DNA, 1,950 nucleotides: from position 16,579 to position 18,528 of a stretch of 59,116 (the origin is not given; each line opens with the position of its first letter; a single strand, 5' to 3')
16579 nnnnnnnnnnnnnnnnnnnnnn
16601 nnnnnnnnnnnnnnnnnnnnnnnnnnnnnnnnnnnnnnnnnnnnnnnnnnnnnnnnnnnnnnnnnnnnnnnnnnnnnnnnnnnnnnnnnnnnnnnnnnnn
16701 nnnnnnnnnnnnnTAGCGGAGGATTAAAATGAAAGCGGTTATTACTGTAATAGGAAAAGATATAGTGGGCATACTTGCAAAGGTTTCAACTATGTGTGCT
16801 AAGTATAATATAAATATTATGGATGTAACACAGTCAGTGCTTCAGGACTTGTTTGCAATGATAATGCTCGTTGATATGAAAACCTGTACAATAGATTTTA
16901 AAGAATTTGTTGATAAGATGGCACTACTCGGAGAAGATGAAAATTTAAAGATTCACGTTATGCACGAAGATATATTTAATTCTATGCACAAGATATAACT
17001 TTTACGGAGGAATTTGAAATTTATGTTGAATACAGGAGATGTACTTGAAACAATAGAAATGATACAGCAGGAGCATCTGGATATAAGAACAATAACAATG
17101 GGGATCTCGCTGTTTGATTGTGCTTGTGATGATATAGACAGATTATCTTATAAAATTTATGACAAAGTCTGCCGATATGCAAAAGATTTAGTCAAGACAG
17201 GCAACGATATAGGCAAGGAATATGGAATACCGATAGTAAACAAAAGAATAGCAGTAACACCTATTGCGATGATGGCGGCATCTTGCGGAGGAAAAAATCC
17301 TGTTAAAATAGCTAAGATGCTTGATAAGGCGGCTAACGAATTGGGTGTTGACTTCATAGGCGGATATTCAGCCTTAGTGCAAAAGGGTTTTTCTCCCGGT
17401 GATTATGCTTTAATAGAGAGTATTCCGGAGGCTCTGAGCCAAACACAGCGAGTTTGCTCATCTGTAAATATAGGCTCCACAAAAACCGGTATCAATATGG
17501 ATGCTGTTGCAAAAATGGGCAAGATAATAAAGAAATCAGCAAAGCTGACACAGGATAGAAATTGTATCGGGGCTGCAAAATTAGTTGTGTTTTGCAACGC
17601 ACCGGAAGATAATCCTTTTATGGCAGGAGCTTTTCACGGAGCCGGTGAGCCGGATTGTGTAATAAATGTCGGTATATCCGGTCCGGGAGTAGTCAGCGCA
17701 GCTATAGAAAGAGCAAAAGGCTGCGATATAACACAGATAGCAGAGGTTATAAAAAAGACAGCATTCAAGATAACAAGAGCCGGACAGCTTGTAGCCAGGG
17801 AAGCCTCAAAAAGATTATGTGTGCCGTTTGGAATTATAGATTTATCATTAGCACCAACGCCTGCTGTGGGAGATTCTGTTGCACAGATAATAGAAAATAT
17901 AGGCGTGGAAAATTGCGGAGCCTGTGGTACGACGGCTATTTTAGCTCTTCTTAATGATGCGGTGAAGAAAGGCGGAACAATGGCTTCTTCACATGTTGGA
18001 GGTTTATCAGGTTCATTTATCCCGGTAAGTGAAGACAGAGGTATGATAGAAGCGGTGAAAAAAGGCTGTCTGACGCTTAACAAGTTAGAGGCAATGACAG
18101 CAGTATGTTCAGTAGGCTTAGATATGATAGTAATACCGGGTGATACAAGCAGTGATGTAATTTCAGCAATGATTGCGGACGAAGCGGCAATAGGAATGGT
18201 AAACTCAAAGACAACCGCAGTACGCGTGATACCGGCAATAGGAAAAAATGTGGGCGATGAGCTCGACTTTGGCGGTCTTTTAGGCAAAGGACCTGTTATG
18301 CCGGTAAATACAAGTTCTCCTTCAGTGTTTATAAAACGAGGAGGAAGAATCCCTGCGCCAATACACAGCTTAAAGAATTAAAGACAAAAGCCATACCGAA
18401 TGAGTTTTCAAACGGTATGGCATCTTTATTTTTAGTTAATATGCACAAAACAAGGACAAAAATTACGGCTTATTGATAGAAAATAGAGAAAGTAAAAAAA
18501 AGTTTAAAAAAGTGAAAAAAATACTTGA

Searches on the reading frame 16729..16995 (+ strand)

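Call 55: search_protein_families(library=pfam, proteins=[window:16729-16995:+])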
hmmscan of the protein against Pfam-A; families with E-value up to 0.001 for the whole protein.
window:16729-16995:+ (89 aa): 3 families
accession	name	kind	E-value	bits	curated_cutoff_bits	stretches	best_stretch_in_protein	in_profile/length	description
PF13740.12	ACT_6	-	2.3e-10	40.7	23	1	4-54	4-52/76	ACT domain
PF01842.31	ACT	-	8.6e-09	35.5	27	1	4-62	2-59/66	ACT domain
PF13291.12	ACT_4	-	0.00032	21.8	27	1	3-47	7-53/80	ACT domain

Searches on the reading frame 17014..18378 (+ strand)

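Call 55: search_protein_families(library=pfam, proteins=[window:17014-18378:+])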
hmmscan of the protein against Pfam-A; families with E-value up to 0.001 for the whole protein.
window:17014-18378:+ (455 aa): 1 family
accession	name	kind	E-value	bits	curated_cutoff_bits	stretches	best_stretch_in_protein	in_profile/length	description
PF05167.17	DUF711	-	6.5e-196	651.4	25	1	15-425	1-412/413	Uncharacterised ACR (DUF711)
